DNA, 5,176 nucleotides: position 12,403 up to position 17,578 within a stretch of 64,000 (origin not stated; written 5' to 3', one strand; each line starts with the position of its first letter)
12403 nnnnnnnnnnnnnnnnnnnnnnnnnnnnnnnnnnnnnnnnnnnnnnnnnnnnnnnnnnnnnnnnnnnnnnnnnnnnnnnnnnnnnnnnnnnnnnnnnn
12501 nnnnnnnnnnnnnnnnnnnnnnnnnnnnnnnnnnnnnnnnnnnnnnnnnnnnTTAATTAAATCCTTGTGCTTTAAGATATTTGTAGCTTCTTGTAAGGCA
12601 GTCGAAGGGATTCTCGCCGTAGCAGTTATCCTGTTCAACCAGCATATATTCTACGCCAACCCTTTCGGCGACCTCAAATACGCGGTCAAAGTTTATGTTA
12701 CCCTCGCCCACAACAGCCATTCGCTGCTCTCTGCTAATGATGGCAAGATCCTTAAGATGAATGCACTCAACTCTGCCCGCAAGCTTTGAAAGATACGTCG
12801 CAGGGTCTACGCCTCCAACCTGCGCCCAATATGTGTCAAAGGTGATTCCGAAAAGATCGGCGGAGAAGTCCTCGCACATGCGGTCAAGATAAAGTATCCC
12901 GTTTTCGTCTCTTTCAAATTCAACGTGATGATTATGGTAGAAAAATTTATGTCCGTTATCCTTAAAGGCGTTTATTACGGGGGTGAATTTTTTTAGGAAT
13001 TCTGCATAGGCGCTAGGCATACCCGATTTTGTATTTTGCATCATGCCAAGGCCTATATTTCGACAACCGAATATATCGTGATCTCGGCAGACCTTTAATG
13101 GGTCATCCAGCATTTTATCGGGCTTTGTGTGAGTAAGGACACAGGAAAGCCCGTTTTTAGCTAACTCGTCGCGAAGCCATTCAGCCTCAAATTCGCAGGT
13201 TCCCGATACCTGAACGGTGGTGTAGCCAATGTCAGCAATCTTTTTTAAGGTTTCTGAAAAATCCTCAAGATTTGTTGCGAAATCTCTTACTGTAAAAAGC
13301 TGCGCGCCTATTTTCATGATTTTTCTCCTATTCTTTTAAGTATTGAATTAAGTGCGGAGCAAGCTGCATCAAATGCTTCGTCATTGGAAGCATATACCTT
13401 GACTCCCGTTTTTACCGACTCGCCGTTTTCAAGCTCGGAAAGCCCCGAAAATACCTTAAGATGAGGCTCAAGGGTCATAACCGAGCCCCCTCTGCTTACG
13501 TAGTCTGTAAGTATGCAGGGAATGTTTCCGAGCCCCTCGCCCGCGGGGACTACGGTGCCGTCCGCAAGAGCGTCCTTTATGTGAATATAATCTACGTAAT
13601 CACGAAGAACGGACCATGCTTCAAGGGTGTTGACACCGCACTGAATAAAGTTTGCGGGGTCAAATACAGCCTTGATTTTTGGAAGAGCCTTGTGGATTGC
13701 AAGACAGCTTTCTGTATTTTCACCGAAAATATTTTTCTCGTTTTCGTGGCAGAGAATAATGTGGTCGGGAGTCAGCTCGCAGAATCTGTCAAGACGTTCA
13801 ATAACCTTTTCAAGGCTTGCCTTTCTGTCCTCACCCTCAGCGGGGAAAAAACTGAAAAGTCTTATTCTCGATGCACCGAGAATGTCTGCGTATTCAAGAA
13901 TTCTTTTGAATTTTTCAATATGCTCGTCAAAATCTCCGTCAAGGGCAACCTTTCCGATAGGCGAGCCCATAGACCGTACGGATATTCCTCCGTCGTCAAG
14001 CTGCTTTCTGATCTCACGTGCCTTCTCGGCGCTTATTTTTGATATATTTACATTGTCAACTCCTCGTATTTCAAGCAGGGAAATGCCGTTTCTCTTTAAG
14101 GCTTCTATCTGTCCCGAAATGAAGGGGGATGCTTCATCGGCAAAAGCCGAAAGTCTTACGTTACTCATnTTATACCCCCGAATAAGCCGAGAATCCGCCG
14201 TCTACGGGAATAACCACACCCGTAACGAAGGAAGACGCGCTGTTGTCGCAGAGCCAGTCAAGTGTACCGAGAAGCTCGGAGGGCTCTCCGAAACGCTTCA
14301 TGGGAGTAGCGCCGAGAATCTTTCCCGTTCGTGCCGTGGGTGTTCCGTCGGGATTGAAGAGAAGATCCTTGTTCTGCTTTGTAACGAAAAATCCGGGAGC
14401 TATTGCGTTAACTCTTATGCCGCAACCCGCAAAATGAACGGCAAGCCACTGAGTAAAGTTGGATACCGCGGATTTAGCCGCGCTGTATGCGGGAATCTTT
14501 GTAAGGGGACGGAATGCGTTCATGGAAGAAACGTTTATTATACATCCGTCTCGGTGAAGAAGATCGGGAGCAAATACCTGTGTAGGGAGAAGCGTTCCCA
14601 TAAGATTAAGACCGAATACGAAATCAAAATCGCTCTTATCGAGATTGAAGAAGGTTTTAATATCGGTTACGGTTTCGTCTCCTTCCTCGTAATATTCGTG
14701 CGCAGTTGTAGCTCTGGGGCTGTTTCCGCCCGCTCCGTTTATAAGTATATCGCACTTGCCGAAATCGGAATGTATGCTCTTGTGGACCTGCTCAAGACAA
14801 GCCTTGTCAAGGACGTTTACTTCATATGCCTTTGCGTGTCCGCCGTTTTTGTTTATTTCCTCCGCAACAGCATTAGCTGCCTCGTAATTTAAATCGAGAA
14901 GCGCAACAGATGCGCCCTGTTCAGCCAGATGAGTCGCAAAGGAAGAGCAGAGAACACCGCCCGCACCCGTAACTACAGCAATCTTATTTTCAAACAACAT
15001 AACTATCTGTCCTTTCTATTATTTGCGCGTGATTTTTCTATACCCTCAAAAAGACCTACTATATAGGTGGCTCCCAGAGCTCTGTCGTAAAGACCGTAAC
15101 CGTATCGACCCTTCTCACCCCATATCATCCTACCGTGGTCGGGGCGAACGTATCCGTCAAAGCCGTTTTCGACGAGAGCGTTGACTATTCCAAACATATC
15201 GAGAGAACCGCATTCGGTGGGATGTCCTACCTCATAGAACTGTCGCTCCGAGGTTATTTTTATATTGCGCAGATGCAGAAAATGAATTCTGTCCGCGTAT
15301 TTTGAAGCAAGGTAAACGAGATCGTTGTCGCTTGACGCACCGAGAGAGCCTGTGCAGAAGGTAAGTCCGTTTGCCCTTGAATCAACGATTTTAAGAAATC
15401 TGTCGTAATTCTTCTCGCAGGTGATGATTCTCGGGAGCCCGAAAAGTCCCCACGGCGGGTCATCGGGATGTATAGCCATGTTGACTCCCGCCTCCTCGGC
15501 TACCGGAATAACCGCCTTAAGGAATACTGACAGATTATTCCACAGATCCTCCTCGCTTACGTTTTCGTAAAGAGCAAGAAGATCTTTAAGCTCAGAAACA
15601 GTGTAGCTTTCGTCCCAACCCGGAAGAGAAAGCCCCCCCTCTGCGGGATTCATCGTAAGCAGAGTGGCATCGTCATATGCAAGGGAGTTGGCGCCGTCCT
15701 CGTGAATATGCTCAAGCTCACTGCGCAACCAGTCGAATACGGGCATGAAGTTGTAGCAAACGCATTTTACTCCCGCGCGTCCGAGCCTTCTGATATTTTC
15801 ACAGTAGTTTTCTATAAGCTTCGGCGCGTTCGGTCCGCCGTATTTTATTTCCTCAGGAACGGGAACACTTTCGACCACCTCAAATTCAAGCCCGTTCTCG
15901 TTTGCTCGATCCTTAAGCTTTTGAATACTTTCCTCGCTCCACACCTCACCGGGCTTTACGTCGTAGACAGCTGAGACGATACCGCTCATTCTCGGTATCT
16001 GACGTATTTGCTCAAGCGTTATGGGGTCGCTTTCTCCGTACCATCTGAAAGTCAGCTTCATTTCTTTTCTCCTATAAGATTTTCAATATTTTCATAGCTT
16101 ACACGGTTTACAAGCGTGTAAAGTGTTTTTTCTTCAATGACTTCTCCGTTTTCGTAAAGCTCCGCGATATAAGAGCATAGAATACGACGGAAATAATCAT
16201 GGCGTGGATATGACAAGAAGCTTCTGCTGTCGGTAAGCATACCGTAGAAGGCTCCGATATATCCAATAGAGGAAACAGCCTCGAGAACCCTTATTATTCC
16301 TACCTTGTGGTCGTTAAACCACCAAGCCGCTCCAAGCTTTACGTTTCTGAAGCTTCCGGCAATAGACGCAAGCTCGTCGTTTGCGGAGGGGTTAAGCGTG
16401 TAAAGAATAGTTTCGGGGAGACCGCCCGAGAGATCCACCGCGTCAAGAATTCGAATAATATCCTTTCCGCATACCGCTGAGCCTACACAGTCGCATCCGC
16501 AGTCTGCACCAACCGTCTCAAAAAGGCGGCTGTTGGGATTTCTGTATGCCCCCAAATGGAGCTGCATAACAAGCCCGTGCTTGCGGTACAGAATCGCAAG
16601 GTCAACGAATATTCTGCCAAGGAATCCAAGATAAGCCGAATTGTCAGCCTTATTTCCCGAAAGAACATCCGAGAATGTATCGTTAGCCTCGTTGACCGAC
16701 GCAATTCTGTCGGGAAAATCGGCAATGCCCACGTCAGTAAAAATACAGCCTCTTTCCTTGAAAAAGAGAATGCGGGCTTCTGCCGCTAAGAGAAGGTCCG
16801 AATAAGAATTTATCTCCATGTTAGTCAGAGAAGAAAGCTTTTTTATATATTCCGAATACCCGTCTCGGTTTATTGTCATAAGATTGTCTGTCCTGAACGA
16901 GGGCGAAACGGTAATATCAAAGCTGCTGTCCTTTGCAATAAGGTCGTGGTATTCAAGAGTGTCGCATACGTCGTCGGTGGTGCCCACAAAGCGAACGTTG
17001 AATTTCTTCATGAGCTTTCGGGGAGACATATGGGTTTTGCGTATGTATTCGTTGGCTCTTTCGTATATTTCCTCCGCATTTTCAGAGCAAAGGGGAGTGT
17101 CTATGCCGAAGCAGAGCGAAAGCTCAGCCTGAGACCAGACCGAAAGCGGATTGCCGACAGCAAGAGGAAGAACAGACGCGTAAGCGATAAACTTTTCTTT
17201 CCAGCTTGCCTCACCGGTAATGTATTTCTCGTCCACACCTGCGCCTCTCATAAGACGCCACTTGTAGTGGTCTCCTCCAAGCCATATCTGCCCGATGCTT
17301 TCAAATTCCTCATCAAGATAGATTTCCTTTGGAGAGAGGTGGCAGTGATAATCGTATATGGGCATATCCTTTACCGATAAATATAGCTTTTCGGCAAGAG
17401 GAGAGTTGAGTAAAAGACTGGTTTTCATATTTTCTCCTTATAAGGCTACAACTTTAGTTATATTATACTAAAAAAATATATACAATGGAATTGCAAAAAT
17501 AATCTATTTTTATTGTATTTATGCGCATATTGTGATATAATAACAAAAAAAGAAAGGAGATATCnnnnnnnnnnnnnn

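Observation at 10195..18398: Seven-gene operon coupling glucuronate catabolism to a 2x Gfo/Idh/MocA + 2x TIM-barrel module (possible oxidative, non-hydrolytic glycoside/uronide cleavage route)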

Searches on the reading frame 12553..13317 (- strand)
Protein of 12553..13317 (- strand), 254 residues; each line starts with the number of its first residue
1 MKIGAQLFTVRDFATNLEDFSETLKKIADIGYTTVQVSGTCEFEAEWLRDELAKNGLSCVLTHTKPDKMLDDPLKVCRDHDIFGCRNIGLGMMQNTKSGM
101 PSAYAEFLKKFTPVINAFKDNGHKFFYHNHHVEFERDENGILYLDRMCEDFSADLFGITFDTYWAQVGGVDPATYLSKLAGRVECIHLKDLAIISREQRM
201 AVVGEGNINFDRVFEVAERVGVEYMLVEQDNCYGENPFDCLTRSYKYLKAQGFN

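Call 3: search_protein_families(library=pfam, proteins=[window:12553-13317:-])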
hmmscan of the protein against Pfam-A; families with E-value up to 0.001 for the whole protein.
window:12553-13317:- (254 aa): 1 family
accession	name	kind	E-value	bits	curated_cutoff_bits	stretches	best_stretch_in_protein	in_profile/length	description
PF01261.30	AP_endonuc_2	-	1.2e-11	45.2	31.1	1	25-228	2-228/249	Xylose isomerase-like TIM barrel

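Call 4: search_protein_families(library=ncbifam, proteins=[window:12553-13317:-])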
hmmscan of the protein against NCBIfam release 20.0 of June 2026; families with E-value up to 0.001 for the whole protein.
window:12553-13317:- (254 aa): 1 family
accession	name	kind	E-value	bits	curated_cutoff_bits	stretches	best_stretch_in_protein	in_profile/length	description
TIGR04379.1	myo_inos_iolE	equivalog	1.1e-11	44.8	290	1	103-192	127-213/290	myo-inosose-2 dehydratase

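Call 10: search_solved_structures(query=window:12553-13317:-, max_evalue=0.01)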
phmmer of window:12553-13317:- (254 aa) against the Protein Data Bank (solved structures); distinct sequences matched with E-value up to 0.01: 9.
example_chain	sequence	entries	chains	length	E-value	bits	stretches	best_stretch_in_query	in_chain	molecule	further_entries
8tcs_D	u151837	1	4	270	5.7e-21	77.8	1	116-231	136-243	Xylose isomerase-like TIM barrel domain-containing protein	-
8tcd_B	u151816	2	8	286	6.9e-21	77.5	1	116-231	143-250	Sugar phosphate isomerase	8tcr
8tct_A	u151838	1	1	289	1.7e-12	50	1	114-230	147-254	Sugar phosphate isomerase/epimerase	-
8bvk_A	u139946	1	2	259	1.7e-11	46.7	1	2-230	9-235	Xylose isomerase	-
3l23_A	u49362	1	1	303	2.1e-09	39.9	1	144-228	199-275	Sugar phosphate isomerase/epimerase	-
3obe_A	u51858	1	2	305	4.7e-08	35.5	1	153-253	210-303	Sugar phosphate isomerase/epimerase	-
3wqo_A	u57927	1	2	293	0.0016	20.6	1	147-226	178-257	Uncharacterized protein MJ1311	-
4kw2_A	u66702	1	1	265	0.0063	18.7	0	154-192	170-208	Uncharacterized protein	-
8ro4_A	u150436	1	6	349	0.0091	18.1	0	101-192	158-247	2-hydroxy-3-keto-glucal hydratase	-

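Call 44: search_solved_structures(query=window:12553-13317:-, max_evalue=1e-9, show_alignments=4)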
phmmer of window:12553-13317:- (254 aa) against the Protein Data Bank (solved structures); distinct sequences matched with E-value up to 1e-9: 4.
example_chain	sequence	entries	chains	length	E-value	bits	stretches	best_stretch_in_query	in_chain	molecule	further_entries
8tcs_D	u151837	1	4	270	5.7e-21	77.8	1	116-231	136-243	Xylose isomerase-like TIM barrel domain-containing protein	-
8tcd_B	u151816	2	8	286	6.9e-21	77.5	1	116-231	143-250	Sugar phosphate isomerase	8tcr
8tct_A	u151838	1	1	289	1.7e-12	50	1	114-230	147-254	Sugar phosphate isomerase/epimerase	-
8bvk_A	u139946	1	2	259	1.7e-11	46.7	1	2-230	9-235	Xylose isomerase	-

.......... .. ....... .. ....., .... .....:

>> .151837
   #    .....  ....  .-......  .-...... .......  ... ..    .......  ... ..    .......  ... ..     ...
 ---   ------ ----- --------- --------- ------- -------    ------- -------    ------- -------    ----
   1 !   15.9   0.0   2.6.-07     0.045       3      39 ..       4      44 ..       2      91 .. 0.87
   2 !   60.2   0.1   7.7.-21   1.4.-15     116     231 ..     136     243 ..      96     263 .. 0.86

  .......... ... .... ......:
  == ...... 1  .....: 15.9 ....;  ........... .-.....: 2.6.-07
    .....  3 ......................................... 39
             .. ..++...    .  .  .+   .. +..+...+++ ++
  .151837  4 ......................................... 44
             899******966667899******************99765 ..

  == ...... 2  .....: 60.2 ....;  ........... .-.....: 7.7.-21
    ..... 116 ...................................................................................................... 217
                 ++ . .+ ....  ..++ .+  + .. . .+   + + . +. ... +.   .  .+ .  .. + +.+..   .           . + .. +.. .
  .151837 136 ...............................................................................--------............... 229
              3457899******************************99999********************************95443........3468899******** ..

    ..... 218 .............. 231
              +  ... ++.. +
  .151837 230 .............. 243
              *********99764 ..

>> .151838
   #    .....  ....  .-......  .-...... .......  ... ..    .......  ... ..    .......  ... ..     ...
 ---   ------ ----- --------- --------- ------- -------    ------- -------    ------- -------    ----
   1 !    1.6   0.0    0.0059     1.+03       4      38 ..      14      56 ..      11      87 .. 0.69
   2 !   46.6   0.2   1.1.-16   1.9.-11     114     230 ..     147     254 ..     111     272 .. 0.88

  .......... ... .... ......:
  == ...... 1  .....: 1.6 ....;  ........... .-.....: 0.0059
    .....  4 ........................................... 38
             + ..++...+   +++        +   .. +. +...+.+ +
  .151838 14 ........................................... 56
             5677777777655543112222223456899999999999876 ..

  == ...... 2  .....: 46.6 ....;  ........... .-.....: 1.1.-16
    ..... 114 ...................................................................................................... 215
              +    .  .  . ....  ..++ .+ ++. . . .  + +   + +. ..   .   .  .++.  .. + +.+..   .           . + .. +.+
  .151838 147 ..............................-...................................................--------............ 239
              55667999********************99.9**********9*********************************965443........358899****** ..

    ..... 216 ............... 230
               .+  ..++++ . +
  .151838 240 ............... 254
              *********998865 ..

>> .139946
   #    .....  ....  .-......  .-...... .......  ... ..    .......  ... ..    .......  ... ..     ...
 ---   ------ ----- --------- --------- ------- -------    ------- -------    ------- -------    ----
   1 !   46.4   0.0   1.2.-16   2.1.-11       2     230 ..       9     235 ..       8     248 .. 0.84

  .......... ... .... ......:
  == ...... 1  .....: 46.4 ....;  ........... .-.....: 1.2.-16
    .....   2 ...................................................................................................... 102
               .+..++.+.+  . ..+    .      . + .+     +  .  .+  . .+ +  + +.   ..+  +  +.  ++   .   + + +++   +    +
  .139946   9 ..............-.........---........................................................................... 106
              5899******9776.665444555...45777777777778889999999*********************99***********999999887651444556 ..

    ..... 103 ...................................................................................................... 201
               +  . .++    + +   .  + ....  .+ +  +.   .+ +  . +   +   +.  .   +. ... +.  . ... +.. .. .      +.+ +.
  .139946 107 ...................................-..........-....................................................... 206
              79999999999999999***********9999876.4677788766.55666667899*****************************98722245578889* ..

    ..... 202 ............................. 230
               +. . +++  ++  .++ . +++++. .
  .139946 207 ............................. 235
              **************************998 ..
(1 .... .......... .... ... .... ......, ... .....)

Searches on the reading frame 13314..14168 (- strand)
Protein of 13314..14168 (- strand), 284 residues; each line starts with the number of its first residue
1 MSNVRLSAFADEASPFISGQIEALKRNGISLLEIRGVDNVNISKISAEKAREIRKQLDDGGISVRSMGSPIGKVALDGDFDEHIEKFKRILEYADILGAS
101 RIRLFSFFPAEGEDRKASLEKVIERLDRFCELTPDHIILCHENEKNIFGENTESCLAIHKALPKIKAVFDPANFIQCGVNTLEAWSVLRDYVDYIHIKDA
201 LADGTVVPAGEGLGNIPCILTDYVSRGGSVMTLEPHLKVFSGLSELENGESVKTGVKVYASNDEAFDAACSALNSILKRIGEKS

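Call 3: search_protein_families(library=pfam, proteins=[window:13314-14168:-])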
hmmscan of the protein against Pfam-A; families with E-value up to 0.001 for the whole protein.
window:13314-14168:- (284 aa): 1 family
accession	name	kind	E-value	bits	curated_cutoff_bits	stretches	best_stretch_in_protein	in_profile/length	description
PF01261.30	AP_endonuc_2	-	2.6e-19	70.3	31.1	1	22-216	2-209/249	Xylose isomerase-like TIM barrel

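Call 4: search_protein_families(library=ncbifam, proteins=[window:13314-14168:-])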
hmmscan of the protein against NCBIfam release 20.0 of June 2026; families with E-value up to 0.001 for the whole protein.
window:13314-14168:- (284 aa): 0 families

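Call 11: search_solved_structures(query=window:13314-14168:-, max_evalue=0.01)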
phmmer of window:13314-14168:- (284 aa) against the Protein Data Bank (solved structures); distinct sequences matched with E-value up to 0.01: 2.
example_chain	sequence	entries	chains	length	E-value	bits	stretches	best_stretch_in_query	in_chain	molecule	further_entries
8z1i_A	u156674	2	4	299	5.6e-07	32.2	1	34-200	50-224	Art22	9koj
3dx5_A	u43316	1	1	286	8.4e-06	28.3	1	25-200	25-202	uncharacterized protein AsbF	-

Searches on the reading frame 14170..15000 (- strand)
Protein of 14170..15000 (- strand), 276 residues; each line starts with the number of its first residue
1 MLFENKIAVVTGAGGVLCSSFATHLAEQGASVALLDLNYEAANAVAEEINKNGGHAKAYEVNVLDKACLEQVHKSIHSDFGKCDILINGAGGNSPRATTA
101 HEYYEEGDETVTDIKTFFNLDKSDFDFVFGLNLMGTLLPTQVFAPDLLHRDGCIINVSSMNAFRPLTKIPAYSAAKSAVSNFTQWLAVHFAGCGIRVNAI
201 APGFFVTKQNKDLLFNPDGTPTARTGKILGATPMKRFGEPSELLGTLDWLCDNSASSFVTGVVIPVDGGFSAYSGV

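Call 3: search_protein_families(library=pfam, proteins=[window:14170-15000:-])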
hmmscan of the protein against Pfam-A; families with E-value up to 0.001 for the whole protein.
window:14170-15000:- (276 aa): 3 families
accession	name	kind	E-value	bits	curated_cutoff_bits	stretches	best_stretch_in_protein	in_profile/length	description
PF00106.31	adh_short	-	1.8e-41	142.2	26.6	1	6-212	1-189/195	short chain dehydrogenase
PF13561.12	adh_short_C2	-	8.3e-41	140.5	27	1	20-271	11-236/236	Enoyl-(Acyl carrier protein) reductase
PF08659.16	KR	-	2.6e-05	24.7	22.6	1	9-91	4-90/180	KR domain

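Call 4: search_protein_families(library=ncbifam, proteins=[window:14170-15000:-])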
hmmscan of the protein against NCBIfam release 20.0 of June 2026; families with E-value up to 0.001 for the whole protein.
window:14170-15000:- (276 aa): 221 families (the best 25 are shown)
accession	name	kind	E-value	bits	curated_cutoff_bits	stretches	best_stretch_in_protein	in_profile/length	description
NF006132.0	PRK08277.1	subfamily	3.3e-128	426.9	281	1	3-276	8-280/280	D-mannonate oxidoreductase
NF005559.1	PRK07231.1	subfamily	2.2e-49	168.2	215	2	115-270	95-247/249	glucose 1-dehydrogenase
NF004791.0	PRK06138.1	equivalog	2.1e-45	155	312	1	3-272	3-251/252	SDR family oxidoreductase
NF052558.1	MBtsdlDhBudC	equivalog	3.2e-44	151.4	270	1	3-275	1-246/250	meso-2,3-butanediol dehydrogenase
NF005853.0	PRK07774.1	equivalog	7.5e-44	150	303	1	3-270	4-246/250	SDR family oxidoreductase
NF006366.0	PRK08589.1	equivalog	3.2e-43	148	386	1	3-274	4-256/272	SDR family oxidoreductase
NF006070.0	PRK08213.1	subfamily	2.7e-41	141.8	279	1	4-272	11-258/259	gluconate 5-dehydrogenase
NF004773.0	PRK06113.1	equivalog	1.8e-40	139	367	2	3-96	9-102/255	7-alpha-hydroxysteroid dehydrogenase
NF005446.0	PRK07035.1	equivalog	1e-39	136.3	373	1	4-270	10-253/255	SDR family oxidoreductase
NF004198.0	PRK05653.1-3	equivalog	2.1e-39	135.5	296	1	3-270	5-246/248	3-oxoacyl-ACP reductase FabG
NF009466.0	PRK12826.1-2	subfamily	5.8e-39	134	222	1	4-270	2-244/248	3-oxoacyl-ACP reductase FabG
NF004778.0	PRK06124.1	equivalog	3.3e-38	131.6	303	2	114-272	101-254/256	SDR family oxidoreductase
TIGR01832.1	kduD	equivalog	8.8e-38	130.2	338.85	2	119-271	98-246/248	2-dehydro-3-deoxy-D-gluconate 5-dehydrogenase KduD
NF005390.0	PRK06935.1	equivalog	1.3e-37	129.5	369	2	120-270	110-255/258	2-dehydro-3-deoxy-D-gluconate 5-dehydrogenase KduD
TIGR01830.1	3oxo_ACP_reduc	equivalog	5.9e-37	127.6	297.75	2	112-270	87-238/239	3-oxoacyl-[acyl-carrier-protein] reductase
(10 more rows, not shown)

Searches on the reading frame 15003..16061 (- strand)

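Call 3: search_protein_families(library=pfam, proteins=[window:15003-16061:-])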
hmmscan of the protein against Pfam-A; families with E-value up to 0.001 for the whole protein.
window:15003-16061:- (352 aa): 2 families
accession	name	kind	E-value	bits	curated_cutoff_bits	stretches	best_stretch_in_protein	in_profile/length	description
PF03786.19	UxuA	-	4.4e-137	457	23.7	1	1-343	1-352/352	D-mannonate dehydratase (UxuA)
PF01261.30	AP_endonuc_2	-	3.1e-10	40.6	31.1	1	166-305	93-225/249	Xylose isomerase-like TIM barrel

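Call 4: search_protein_families(library=ncbifam, proteins=[window:15003-16061:-])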
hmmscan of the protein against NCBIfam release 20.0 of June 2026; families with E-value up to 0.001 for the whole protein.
window:15003-16061:- (352 aa): 3 families
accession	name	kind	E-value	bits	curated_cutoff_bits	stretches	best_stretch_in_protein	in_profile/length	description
NF003027.0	PRK03906.1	subfamily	7.3e-140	466.3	191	2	145-346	180-382/385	mannonate dehydratase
TIGR00695.1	uxuA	equivalog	4.6e-111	371.7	199.55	2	145-344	180-390/394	mannonate dehydratase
TIGR04379.1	myo_inos_iolE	equivalog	3.7e-05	23.4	290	1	170-269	124-214/290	myo-inosose-2 dehydratase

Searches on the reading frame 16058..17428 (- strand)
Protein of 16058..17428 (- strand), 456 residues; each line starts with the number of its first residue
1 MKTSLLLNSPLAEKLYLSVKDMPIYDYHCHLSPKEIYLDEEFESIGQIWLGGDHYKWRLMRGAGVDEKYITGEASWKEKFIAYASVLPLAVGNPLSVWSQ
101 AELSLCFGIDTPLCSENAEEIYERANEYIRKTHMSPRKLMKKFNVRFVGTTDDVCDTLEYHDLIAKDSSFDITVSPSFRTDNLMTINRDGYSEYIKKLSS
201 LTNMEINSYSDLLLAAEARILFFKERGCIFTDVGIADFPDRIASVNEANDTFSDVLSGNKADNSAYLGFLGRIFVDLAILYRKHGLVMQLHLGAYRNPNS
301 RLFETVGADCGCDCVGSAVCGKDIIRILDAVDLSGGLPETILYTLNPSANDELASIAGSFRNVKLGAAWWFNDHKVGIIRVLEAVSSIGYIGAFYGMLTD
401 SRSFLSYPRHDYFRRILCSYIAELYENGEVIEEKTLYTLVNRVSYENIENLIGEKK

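Call 3: search_protein_families(library=pfam, proteins=[window:16058-17428:-])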
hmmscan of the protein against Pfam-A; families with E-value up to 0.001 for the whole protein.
window:16058-17428:- (456 aa): 1 family
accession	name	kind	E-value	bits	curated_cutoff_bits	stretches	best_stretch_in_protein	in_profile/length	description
PF02614.20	UxaC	-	8.8e-157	523.1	25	1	2-450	6-462/464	Glucuronate isomerase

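Call 4: search_protein_families(library=ncbifam, proteins=[window:16058-17428:-])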
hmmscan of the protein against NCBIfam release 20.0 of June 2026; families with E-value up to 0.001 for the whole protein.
window:16058-17428:- (456 aa): 1 family
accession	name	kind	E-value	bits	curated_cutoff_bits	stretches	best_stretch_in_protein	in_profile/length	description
NF002794.0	PRK02925.1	equivalog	3.3e-153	510.9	387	1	2-450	6-455/459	glucuronate isomerase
